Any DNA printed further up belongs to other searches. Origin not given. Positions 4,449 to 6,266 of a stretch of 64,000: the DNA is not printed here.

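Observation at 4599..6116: Nonaheme c-type cytochrome lipoprotein carrying a collagen-like (Gly-X-Y)x10 stalk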

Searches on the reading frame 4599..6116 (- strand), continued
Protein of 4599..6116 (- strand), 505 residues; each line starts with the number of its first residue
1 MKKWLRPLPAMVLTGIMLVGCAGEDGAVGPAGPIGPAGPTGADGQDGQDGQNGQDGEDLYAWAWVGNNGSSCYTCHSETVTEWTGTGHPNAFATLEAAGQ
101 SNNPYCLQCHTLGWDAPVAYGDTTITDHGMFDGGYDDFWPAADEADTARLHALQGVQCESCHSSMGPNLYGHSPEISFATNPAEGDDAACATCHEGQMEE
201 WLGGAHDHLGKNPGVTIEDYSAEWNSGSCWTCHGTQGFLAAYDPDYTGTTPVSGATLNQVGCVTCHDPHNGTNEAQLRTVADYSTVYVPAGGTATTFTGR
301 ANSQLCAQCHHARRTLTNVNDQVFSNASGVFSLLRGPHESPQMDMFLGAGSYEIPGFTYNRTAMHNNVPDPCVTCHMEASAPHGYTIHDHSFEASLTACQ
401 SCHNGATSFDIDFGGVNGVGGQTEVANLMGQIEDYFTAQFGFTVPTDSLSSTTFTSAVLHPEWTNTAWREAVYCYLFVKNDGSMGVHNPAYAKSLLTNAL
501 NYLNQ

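Call 18: find_related_loci(query=A1, collection=genome_contigs, flank=10000)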
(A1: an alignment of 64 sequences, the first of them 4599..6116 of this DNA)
Query A1 (505 aa) in genome_contigs; peptide patterns used: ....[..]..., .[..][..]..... (x = any residue, [..] = any of these).
600 stretches matched a pattern (row limit reached: there are more); 322 encode a relative of the query (tblastn E <= 1e-3); the best 80 are kept; 80 distinct loci.
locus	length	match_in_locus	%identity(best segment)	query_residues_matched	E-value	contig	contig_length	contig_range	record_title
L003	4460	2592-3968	42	5-505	5e-122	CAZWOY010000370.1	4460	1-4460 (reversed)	MAG TPA_asm: uncultured bacterium isolate SRP141376_co4_90 genome assembly, contig: NODE_32032_length_4460_cov_4.627469,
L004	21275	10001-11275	43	62-502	4e-100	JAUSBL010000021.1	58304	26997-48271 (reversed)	MAG: Candidatus Latescibacterota bacterium isolate E6_metabat.bin.61 E6_k141_12415, whole genome shotgun sequence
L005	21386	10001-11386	40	20-505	3e-96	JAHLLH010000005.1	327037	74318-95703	MAG: bacterium isolate MAG26 NODE_126_length_327037_cov_272.964769, whole genome shotgun sequence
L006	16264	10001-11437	39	1-505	4e-92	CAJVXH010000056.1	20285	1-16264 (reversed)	TPA_asm: uncultured bacterium isolate DRR093004_bin.59_MetaBAT_v2.12.1_MAG genome assembly, contig: NODE_1551_length_202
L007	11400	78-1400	40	54-503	5e-92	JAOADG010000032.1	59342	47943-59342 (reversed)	MAG: bacterium isolate SKW228 k141_28302, whole genome shotgun sequence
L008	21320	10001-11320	39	62-502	8e-86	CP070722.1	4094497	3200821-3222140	MAG: Gemmatimonadota bacterium isolate bin464 chromosome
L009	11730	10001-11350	37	41-502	2e-81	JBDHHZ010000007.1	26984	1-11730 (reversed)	MAG: Gemmatimonadota bacterium isolate M8-62_Bin_385 M8-62_Bin_385_scaffold_5478, whole genome shotgun sequence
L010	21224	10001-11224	33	71-503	7e-46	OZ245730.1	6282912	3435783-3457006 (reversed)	MAG: Calditrichia bacterium isolate b0d004ed-fac9-4c7c-be48-ce0904fd85ed genome assembly, chromosome: 1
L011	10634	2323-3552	29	106-503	5e-35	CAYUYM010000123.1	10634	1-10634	MAG TPA_asm: uncultured Chromatiales bacterium isolate SRP220891_co1_215 genome assembly, contig: NODE_11990_length_1063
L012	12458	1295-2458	29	72-504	1e-34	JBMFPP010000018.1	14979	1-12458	MAG: Armatimonadota bacterium isolate KM4338-66 NODE_2254_length_14979_cov_3.532833, whole genome shotgun sequence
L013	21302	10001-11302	28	69-504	3e-32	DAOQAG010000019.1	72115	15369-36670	MAG TPA_asm: bacterium isolate AMR_MDS_1268 NODE_238_length_72115_cov_9.429142, whole genome shotgun sequence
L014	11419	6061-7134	28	69-504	5e-32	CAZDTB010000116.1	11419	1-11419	MAG TPA_asm: uncultured Planctomycetales bacterium isolate SRP214966_co2_72 genome assembly, contig: NODE_9740_length_11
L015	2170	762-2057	28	71-504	4e-32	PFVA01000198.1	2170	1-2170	MAG: Ignavibacteriales bacterium CG_4_9_14_3_um_filter_30_11 CG_4_9_14_3_um_filter_150_scaffold_69417_c, whole genome sh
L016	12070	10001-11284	29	72-503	1e-31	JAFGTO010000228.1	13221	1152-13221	MAG: Candidatus Glassbacteria bacterium isolate Zod_Metabat.976 k87_3485788, whole genome shotgun sequence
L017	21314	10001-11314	30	71-503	3e-31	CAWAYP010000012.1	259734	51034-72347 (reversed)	MAG: uncultured Verrucomicrobiae bacterium isolate MFD05580.bin.1.99 genome assembly, contig: contig_47750, whole genome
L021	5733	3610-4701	30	59-405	4e-30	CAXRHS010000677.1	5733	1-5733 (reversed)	MAG: Myxococcota bacterium isolate CJ01B_8.15 genome assembly, contig: k141_815260, whole genome shotgun sequence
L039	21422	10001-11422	24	83-504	9e-29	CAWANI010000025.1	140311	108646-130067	MAG: uncultured delta proteobacterium isolate MFD02923.bin.2.91 genome assembly, contig: contig_47731, whole genome shot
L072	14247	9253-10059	28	223-503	2e-17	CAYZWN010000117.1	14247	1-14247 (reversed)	MAG TPA_asm: uncultured Roseivirgaceae bacterium isolate SRP072547_co1_400 genome assembly, contig: NODE_7508_length_142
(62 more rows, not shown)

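Call 21: predict_structure(alignment_id=A1)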
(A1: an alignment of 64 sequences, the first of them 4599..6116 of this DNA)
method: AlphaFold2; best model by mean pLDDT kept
length: 505 residues; sequences in the alignment: 64
mean_pLDDT: 82.5   pTM: 0.80
mean pLDDT of the five models: 82.5, 82.1, 80.7, 79.8, 73.8
residues with pLDDT >= 90: 214; 70-90: 211; 50-70: 42; < 50: 38
segments of 3 or more residues with pLDDT < 50: 20-33, 35-39, 41-59
pLDDT, mean of each block of 10 residues (from residue 1): 85 78 42 44 41 41 83 88 91 95 94 92 92 93 95 92 75 71 68 77 78 86 86 90 88 84 89 86 91 92 93 90 72 72 95 95 88 85 68 82 91 74 95 93 80 66 85 95 94 97 96
secondary structure, 60 per line:
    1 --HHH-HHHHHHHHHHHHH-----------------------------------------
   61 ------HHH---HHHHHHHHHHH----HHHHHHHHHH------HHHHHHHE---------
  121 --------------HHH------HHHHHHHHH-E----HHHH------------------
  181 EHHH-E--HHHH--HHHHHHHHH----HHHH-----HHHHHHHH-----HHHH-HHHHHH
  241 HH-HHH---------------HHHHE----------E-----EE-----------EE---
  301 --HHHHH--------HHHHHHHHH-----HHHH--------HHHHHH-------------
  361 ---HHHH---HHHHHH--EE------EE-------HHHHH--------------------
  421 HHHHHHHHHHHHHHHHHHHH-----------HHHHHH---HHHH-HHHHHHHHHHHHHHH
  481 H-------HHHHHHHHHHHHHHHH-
elements in order: H7-19 H73-83 H88-97 H104-110 H144-152 H159-162 H189-192 H195-203 H208-211 H217-224 H230-233 H235-242 H262-265 H303-307 H316-324 H330-333 H342-347 H364-367 H371-376 H396-400 H421-440 H452-457 H461-464 H466-481 H489-504

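Call 24: find_encoding_contigs(protein=P0003, flank=8000, max_places=1)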
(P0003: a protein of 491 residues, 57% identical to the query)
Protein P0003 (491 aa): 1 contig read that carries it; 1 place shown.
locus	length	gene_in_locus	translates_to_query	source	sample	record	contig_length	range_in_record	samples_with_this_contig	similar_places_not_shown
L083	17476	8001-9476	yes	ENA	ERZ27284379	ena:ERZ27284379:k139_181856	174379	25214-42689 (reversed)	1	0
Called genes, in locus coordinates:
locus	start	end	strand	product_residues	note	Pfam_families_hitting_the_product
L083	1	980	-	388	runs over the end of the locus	PF11821:ActD, PF00034:Cytochrom_C (weak), PF13442:Cytochrome_CBB3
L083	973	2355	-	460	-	PF03916:NrfD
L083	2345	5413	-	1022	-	PF01568:Molydop_binding, PF12838:Fer4_7 (weak), PF13237:Fer4_10 (faint), PF13247:Fer4_11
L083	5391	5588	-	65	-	-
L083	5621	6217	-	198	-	PF02085:Cytochrom_CIII (faint), PF14522:Cytochrome_C7, PF14537:Cytochrom_c3_2 (weak)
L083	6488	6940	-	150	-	-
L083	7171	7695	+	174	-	PF09537:DUF2383 (faint), PF13668:Ferritin_2 (weak), PF02915:Rubrerythrin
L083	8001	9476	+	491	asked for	PF01391:Collagen (weak), PF02335:Cytochrom_C552 (faint), PF09699:Paired_CXXCH_1 (faint), PF14522:Cytochrome_C7 (faint), PF14537:Cytochrom_c3_2 (faint), PF22113:Mtrc-MtrF_II-IV_dom (faint), PF13435:Cytochrome_C554 (weak)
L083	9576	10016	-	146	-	PF22746:SHOCT-like_DUF2089-C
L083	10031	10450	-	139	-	PF09862:DUF2089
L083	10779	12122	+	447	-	PF03951:Gln-synt_N, PF00120:Gln-synt_C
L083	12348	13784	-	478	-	PF00672:HAMP, PF00512:HisKA, PF02518:HATPase_c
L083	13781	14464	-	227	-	PF00072:Response_reg, PF00486:Trans_reg_C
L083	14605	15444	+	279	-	-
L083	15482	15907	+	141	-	-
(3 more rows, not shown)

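Call 25: find_encoding_contigs(protein=P0010, flank=8000, max_places=1)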
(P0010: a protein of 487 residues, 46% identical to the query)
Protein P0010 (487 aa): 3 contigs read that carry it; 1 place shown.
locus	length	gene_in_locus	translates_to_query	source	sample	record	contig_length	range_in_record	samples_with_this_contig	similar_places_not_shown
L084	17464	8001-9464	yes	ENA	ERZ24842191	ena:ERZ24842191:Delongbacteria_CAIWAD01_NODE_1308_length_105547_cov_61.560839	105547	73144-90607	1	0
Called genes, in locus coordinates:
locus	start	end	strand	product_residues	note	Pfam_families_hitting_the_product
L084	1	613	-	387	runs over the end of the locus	PF11821:ActD, PF13442:Cytochrome_CBB3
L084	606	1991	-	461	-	PF03916:NrfD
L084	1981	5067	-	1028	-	PF01568:Molydop_binding (weak), PF12838:Fer4_7 (weak), PF13183:Fer4_8 (faint), PF13237:Fer4_10 (faint), PF13247:Fer4_11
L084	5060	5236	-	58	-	-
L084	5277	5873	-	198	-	PF02085:Cytochrom_CIII (faint), PF14522:Cytochrome_C7 (weak), PF14537:Cytochrom_c3_2 (weak)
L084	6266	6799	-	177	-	-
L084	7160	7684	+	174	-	PF09537:DUF2383 (faint), PF02915:Rubrerythrin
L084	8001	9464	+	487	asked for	PF01391:Collagen (weak), PF09699:Paired_CXXCH_1 (faint), PF13435:Cytochrome_C554 (faint), PF14522:Cytochrome_C7 (faint), PF14537:Cytochrom_c3_2 (faint)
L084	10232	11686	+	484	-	PF01391:Collagen (weak), PF14522:Cytochrome_C7 (faint), PF13435:Cytochrome_C554 (faint), PF14537:Cytochrom_c3_2 (faint), PF22113:Mtrc-MtrF_II-IV_dom (weak)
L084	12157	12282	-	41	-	-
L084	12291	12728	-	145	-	PF22746:SHOCT-like_DUF2089-C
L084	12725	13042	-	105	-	PF22746:SHOCT-like_DUF2089-C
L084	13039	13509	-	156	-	PF09862:DUF2089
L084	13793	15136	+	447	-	PF03951:Gln-synt_N, PF00120:Gln-synt_C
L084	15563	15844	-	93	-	-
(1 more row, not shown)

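Call 26: find_encoding_contigs(protein=P0026, flank=8000, max_places=1)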
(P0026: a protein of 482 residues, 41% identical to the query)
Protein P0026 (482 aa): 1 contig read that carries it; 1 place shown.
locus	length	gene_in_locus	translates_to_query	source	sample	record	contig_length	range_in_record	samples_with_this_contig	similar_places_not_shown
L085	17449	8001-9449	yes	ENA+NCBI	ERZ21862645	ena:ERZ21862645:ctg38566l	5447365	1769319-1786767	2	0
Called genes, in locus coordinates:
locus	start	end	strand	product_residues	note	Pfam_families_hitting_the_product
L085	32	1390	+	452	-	PF00474:SSF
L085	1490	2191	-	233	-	PF01113:DapB_N, PF05173:DapB_C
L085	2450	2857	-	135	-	-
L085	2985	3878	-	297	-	PF00701:DHDPS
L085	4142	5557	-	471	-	PF03951:Gln-synt_N, PF00120:Gln-synt_C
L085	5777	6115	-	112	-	PF00543:P-II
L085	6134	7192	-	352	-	PF01926:MMR_HSR1 (weak), PF06071:YchF-GTPase_C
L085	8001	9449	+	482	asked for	PF09699:Paired_CXXCH_1 (faint), PF14522:Cytochrome_C7 (faint), PF14537:Cytochrom_c3_2 (faint), PF13435:Cytochrome_C554 (weak), PF02335:Cytochrom_C552 (weak)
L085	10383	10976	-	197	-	PF12822:ECF_trnsprt (weak)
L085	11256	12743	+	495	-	-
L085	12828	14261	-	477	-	PF13091:PLDc_2, PF00614:PLDc (faint), PF13091:PLDc_2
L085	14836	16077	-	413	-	-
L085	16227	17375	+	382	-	-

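Call 27: fold_search(model_id=the predicted structure, library=pdb)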
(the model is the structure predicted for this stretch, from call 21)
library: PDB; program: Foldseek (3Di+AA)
matches with E <= 10: 45; with E <= 0.001: 15
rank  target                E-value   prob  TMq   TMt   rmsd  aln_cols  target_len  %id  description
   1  6qvm_A                6.3e-08  1.00  0.46  0.36  10.2       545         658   19  Undecaheme cytochrome from S-layer of Carboxydothermus ferrireducens (released 2020-03-25)
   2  6i5b_B                1.2e-07  1.00  0.45  0.47  11.2       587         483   18  Crystal Structure of Outer Cell Wall Cytochrome OcwA (released 2019-09-25)
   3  6i5b_A                1.4e-07  1.00  0.48  0.50  10.3       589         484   20  Crystal Structure of Outer Cell Wall Cytochrome OcwA (released 2019-09-25)
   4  8bcx_C                2.0e-05  1.00  0.38  0.42   8.9       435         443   18  Crystal structure of NrfA-1 from Geobacter metallireducens (released 2023-08-30)
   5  8bcx_D                3.8e-05  1.00  0.38  0.42   8.8       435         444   16  Crystal structure of NrfA-1 from Geobacter metallireducens (released 2023-08-30)
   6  8rv0                  1.8e-04  1.00  0.36  0.37  12.2       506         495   15  Crystal structure of octaheme nitrite reductase from Trichlorobacter ammonificans in complex with nitrite (released 2024-03-27)
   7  6v0a_D                3.1e-04  1.00  0.31  0.34   9.3       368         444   15  Crystal structure of cytochrome c nitrite reductase from the bacterium Geobacter lovleyi with bound sulfate (released 2020-06-17)
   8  6v0a_B                3.2e-04  1.00  0.31  0.35   9.2       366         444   15  Crystal structure of cytochrome c nitrite reductase from the bacterium Geobacter lovleyi with bound sulfate (released 2020-06-17)
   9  2vr0_E                3.6e-04  1.00  0.29  0.30  12.5       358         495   17  Crystal structure of cytochrome c nitrite reductase NrfHA complex bound to the HQNO inhibitor (released 2008-06-03)
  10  1oah_B                4.0e-04  1.00  0.28  0.29  11.3       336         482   16  Cytochrome c Nitrite Reductase from Desulfovibrio desulfuricans ATCC 27774: The relevance of the two calcium sites in  (released 2003-05-08)
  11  2j7a_K                5.1e-04  1.00  0.30  0.30  11.8       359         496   16  Crystal structure of cytochrome c nitrite reductase NrfHA complex from Desulfovibrio vulgaris (released 2006-12-06)
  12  6v0a_C                5.4e-04  1.00  0.30  0.34   9.2       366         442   15  Crystal structure of cytochrome c nitrite reductase from the bacterium Geobacter lovleyi with bound sulfate (released 2020-06-17)
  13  2j7a_H                6.0e-04  1.00  0.28  0.28  11.6       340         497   14  Crystal structure of cytochrome c nitrite reductase NrfHA complex from Desulfovibrio vulgaris (released 2006-12-06)
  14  6v0a_F                6.6e-04  1.00  0.30  0.34   9.6       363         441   15  Crystal structure of cytochrome c nitrite reductase from the bacterium Geobacter lovleyi with bound sulfate (released 2020-06-17)
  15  6v0a_E                6.6e-04  1.00  0.30  0.34   9.4       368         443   15  Crystal structure of cytochrome c nitrite reductase from the bacterium Geobacter lovleyi with bound sulfate (released 2020-06-17)
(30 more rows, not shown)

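Call 28: find_encoding_contigs(protein=P0039, flank=8000, max_places=1)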
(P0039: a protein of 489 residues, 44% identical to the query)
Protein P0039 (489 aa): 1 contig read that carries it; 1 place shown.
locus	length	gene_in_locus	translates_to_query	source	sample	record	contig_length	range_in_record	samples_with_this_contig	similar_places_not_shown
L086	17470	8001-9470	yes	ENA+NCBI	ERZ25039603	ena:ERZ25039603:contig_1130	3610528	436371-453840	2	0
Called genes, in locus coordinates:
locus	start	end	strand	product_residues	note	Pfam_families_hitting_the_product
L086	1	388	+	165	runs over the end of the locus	PF03169:OPT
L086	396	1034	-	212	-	PF01872:RibD_C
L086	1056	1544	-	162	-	PF06983:3-dmu-9_3-mt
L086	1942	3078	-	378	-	-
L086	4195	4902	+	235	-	PF00106:adh_short, PF08659:KR, PF13561:adh_short_C2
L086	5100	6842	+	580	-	PF01558:POR, PF01855:POR_N, PF17147:PFOR_II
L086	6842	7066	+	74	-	-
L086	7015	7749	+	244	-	PF02775:TPP_enzyme_C, PF12367:PFO_beta_C (weak)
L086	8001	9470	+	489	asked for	PF14522:Cytochrome_C7 (faint), PF02085:Cytochrom_CIII (faint), PF09699:Paired_CXXCH_1 (faint), PF13435:Cytochrome_C554 (faint), PF14537:Cytochrom_c3_2 (faint), PF22113:Mtrc-MtrF_II-IV_dom (weak), PF02335:Cytochrom_C552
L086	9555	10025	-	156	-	PF04536:TPM_phosphatase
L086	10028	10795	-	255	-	-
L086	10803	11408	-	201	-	PF04011:LemA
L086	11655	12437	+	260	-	PF00481:PP2C (faint), PF13672:PP2C_2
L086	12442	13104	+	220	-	PF00583:Acetyltransf_1, PF13508:Acetyltransf_7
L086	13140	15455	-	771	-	PF19313:DUF5916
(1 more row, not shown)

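Call 29: find_encoding_contigs(protein=P0053, flank=8000, max_places=1)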
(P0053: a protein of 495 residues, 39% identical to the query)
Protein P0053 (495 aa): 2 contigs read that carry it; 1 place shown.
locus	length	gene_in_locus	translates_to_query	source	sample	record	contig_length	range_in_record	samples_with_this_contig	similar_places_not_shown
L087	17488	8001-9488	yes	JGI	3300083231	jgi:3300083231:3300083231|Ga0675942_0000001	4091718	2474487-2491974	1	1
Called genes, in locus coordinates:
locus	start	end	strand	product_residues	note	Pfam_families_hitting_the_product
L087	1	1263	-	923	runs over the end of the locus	PF13620:CarboxypepD_reg, PF13715:CarbopepD_reg_2, PF07715:Plug, PF25183:OMP_b-brl_4 (weak)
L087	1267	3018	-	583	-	PF13623:SurA_N_2 (weak), PF13616:Rotamase_3, PF00639:Rotamase, PF13145:Rotamase_2 (weak), PF00639:Rotamase (weak), PF13616:Rotamase_3 (weak)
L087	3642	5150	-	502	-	PF00072:Response_reg, PF00158:Sigma54_activat, PF14532:Sigma54_activ_2, PF25601:AAA_lid_14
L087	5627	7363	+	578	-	PF01451:LMWPc, PF00989:PAS, PF08448:PAS_4, PF13426:PAS_9, PF00158:Sigma54_activat, PF14532:Sigma54_activ_2, PF00004:AAA, PF07728:AAA_5, +6 more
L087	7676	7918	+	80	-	-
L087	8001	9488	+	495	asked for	PF22113:Mtrc-MtrF_II-IV_dom (faint), PF09699:Paired_CXXCH_1 (faint), PF14522:Cytochrome_C7 (faint), PF13435:Cytochrome_C554 (weak), PF22678:Cytochrom_c_NrfB-like (faint), PF02335:Cytochrom_C552 (weak)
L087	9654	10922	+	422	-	-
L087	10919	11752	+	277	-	PF14522:Cytochrome_C7 (weak), PF14537:Cytochrom_c3_2 (faint), PF22113:Mtrc-MtrF_II-IV_dom (weak)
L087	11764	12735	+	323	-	PF14522:Cytochrome_C7 (faint), PF14537:Cytochrom_c3_2 (faint), PF22113:Mtrc-MtrF_II-IV_dom (faint)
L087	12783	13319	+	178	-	PF22113:Mtrc-MtrF_II-IV_dom (weak), PF14522:Cytochrome_C7 (faint), PF13435:Cytochrome_C554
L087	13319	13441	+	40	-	-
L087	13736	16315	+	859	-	PF02085:Cytochrom_CIII (faint), PF09699:Paired_CXXCH_1 (faint), PF13435:Cytochrome_C554 (faint), PF14537:Cytochrom_c3_2 (faint), PF22113:Mtrc-MtrF_II-IV_dom (faint), PF14522:Cytochrome_C7 (weak), PF01292:Ni_hydr_CYTB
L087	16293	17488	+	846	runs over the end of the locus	PF02085:Cytochrom_CIII (faint), PF09699:Paired_CXXCH_1 (faint), PF14522:Cytochrome_C7 (faint), PF14537:Cytochrom_c3_2 (faint), PF22113:Mtrc-MtrF_II-IV_dom (faint)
